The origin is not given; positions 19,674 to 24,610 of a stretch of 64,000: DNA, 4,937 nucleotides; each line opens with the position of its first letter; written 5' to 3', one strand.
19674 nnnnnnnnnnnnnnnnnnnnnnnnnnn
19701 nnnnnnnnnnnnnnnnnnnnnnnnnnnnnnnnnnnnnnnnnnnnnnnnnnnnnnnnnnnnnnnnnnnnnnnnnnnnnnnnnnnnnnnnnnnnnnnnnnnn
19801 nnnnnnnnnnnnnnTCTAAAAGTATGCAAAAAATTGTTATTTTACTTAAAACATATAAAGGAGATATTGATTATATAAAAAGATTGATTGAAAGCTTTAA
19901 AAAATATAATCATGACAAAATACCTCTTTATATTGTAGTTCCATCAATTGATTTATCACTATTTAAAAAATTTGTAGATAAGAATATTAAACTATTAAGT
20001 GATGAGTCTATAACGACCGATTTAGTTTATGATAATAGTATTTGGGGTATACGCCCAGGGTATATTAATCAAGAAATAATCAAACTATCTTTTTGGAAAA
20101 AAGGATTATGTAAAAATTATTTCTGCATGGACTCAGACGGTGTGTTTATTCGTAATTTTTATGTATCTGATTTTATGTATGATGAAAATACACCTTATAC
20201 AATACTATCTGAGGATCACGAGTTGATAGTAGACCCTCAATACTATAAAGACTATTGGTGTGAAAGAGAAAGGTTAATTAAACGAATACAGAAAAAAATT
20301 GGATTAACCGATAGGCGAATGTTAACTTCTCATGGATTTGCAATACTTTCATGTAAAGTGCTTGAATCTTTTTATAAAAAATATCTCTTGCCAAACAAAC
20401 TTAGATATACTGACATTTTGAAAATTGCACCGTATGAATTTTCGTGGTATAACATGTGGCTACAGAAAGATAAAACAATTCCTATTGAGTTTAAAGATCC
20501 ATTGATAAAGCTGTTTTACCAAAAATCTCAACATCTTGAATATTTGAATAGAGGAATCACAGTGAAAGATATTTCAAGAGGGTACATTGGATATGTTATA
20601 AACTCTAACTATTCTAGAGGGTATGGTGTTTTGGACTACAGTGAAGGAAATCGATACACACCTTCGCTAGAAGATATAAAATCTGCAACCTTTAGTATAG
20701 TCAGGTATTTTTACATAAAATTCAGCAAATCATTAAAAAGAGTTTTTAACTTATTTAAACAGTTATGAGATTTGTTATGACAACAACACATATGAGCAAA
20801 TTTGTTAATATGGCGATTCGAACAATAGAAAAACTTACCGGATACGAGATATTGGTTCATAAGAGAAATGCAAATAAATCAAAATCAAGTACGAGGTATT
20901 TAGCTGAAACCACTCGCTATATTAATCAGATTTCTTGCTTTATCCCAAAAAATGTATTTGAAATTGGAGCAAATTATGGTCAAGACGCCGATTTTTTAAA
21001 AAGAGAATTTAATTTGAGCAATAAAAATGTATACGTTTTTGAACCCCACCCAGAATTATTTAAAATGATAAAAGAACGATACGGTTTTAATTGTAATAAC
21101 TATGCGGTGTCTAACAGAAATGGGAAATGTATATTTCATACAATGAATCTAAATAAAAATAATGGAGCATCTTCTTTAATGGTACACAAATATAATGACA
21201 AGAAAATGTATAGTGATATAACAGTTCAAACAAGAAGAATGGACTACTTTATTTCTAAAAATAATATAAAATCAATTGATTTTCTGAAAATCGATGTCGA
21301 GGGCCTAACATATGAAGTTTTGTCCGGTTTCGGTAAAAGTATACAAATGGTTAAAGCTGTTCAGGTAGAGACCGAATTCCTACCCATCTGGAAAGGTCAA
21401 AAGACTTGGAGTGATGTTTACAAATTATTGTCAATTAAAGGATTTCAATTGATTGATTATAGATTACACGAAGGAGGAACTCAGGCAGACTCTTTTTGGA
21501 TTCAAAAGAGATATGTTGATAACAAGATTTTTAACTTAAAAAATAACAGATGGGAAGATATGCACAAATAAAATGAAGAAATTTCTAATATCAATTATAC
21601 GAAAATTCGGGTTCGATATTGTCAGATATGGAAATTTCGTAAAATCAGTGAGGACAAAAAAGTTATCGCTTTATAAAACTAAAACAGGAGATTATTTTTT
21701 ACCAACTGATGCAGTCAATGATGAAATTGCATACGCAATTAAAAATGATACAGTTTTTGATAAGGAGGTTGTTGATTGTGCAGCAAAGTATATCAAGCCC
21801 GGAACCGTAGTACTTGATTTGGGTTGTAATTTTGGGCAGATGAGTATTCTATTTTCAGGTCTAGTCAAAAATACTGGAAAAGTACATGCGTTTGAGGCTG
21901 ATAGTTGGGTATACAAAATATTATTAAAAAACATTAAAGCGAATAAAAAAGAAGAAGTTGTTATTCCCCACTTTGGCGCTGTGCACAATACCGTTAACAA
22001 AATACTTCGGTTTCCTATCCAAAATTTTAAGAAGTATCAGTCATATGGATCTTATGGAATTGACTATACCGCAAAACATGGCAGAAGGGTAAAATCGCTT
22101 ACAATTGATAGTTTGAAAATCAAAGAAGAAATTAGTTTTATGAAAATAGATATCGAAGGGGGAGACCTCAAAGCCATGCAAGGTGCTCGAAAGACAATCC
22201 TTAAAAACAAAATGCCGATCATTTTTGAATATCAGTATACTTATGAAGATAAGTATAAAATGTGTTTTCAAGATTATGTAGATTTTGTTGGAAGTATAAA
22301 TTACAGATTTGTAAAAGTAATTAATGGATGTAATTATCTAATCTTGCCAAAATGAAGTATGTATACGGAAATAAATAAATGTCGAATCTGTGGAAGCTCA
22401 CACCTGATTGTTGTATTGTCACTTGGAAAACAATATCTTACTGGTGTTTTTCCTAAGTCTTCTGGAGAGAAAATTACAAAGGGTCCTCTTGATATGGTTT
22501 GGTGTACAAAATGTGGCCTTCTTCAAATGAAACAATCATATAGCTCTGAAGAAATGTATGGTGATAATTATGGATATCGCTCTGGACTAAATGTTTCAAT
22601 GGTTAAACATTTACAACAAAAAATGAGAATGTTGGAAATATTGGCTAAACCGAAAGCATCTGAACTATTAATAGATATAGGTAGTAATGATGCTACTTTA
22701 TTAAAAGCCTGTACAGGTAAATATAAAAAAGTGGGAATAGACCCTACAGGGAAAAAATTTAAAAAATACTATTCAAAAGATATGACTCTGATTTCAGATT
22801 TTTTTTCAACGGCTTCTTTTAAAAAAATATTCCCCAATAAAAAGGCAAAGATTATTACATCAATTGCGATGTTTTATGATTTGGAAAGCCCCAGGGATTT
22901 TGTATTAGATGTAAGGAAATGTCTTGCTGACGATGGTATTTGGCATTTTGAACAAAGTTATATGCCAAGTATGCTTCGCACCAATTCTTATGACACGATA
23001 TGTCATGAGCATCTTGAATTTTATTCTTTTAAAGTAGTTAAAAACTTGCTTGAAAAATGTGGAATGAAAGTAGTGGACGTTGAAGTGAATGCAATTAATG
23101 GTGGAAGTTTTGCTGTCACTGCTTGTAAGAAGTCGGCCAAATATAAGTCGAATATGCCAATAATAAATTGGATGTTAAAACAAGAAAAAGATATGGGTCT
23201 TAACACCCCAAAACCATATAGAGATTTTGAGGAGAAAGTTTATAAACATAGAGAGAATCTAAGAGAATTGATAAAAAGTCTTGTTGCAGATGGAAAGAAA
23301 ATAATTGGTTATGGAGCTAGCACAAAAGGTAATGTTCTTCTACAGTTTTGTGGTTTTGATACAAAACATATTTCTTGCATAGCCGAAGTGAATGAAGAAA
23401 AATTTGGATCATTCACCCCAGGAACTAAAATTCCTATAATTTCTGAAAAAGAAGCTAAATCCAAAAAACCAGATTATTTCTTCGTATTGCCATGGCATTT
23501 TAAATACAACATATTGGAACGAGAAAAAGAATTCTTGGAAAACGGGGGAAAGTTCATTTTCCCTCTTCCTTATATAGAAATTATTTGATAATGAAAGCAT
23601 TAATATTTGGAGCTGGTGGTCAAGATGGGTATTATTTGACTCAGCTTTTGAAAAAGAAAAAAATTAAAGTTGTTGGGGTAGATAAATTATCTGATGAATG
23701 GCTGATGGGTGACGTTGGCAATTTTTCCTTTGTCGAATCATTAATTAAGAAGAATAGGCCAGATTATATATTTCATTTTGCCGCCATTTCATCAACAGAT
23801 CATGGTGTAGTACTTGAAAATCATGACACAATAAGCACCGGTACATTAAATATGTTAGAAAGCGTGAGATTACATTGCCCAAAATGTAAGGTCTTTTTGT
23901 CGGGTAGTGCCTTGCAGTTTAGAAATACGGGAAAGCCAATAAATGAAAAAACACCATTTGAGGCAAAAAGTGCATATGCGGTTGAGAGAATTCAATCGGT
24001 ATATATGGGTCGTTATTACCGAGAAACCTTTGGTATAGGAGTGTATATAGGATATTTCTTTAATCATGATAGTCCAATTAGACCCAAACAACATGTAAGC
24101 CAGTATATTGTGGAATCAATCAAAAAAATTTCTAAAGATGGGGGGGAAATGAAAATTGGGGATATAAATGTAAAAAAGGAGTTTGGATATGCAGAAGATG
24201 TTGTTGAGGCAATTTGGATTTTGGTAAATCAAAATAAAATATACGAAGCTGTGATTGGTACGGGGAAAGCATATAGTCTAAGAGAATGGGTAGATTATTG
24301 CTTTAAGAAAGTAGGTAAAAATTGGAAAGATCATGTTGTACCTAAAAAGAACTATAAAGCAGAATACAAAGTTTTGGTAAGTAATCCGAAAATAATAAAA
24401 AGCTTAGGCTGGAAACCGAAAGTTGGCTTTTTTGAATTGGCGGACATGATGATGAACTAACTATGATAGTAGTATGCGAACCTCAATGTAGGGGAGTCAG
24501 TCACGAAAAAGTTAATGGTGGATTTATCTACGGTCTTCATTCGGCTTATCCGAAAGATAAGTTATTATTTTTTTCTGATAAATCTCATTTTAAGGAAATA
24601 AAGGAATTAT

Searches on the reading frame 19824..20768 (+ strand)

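Call 28: search_protein_families(library=pfam, proteins=[window:19824-20768:+], max_evalue=0.001)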
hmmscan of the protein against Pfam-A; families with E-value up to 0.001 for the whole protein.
window:19824-20768:+ (314 aa): 1 family
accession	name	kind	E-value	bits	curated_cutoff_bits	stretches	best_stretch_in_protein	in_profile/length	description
PF20102.4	DUF6492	-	3e-08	33.5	22.9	1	10-128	16-136/291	Family of unknown function (DUF6492)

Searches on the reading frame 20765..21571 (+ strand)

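Call 28: search_protein_families(library=pfam, proteins=[window:20765-21571:+], max_evalue=0.001)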
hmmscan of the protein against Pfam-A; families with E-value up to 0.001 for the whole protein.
window:20765-21571:+ (268 aa): 1 family
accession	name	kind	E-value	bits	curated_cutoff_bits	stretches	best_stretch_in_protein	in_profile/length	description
PF05050.19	Methyltransf_21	-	4.1e-20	73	22.7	1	66-229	1-173/173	Methyltransferase FkbM domain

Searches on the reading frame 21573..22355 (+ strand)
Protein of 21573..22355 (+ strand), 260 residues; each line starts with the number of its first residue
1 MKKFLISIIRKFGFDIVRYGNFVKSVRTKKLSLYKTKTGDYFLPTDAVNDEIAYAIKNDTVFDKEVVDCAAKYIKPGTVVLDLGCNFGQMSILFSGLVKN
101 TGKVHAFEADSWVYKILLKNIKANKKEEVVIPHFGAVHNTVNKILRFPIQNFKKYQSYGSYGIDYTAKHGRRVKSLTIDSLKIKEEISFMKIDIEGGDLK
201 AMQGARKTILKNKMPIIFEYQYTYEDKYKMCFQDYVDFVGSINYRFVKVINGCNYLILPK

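Call 29: search_protein_families(library=pfam, proteins=[window:21573-22355:+], max_evalue=0.001)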
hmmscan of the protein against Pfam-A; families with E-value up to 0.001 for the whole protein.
window:21573-22355:+ (260 aa): 2 families
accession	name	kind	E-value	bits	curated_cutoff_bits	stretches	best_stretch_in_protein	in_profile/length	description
PF05050.19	Methyltransf_21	-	4.1e-14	53.5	22.7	1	96-245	18-172/173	Methyltransferase FkbM domain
PF02475.24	TRM5-TYW2_MTfase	-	0.00013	22.4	28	1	71-138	31-97/164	TRM5/TYW2 methyltransferase domain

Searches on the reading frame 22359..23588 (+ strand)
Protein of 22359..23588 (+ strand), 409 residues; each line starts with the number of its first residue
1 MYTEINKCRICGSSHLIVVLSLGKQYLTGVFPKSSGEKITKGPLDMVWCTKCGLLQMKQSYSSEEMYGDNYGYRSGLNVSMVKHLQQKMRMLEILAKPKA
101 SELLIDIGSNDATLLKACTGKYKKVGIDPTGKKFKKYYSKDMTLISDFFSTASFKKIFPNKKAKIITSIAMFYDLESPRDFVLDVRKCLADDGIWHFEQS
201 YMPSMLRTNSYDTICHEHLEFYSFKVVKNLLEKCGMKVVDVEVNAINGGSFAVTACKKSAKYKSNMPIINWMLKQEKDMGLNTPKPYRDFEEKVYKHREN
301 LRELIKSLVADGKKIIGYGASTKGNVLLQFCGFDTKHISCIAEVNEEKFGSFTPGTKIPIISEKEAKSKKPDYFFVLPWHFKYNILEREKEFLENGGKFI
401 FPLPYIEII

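Call 26: search_protein_families(library=pfam, proteins=[window:22359-23588:+], max_evalue=0.001)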
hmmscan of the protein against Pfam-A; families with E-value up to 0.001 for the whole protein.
window:22359-23588:+ (409 aa): 3 families
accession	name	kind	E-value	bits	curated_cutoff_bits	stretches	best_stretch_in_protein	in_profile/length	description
PF08484.17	Methyltransf_14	-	2.3e-55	187.2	23.5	1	246-404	2-160/160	C-methyltransferase C-terminal domain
PF08421.16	Methyltransf_13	-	6.6e-17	61.9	31.3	1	8-67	1-62/62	Putative zinc binding domain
PF13489.12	Methyltransf_23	-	7.6e-10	39.2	27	1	92-240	14-163/164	Methyltransferase domain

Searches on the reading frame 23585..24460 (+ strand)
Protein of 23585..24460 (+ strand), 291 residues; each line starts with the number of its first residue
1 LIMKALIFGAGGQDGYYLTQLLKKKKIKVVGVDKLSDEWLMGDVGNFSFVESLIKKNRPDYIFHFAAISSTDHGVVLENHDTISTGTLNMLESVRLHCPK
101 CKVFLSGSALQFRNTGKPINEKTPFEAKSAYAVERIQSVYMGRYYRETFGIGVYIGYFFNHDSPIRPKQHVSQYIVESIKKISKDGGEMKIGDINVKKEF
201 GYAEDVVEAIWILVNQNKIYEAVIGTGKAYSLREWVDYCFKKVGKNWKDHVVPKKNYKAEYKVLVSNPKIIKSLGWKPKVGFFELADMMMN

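Call 26: search_protein_families(library=pfam, proteins=[window:23585-24460:+], max_evalue=0.001)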
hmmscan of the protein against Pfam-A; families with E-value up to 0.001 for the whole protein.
window:23585-24460:+ (291 aa): 3 families
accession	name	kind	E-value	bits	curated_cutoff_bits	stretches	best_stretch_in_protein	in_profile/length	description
PF16363.11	GDP_Man_Dehyd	-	1.5e-51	176.2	27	1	6-289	1-332/332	GDP-mannose 4,6 dehydratase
PF01370.27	Epimerase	-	1.3e-32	113.6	20.9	1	5-216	1-227/240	NAD dependent epimerase/dehydratase family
PF04321.23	RmlD_sub_bind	-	8.2e-06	25.5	27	1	3-72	1-65/287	RmlD substrate binding domain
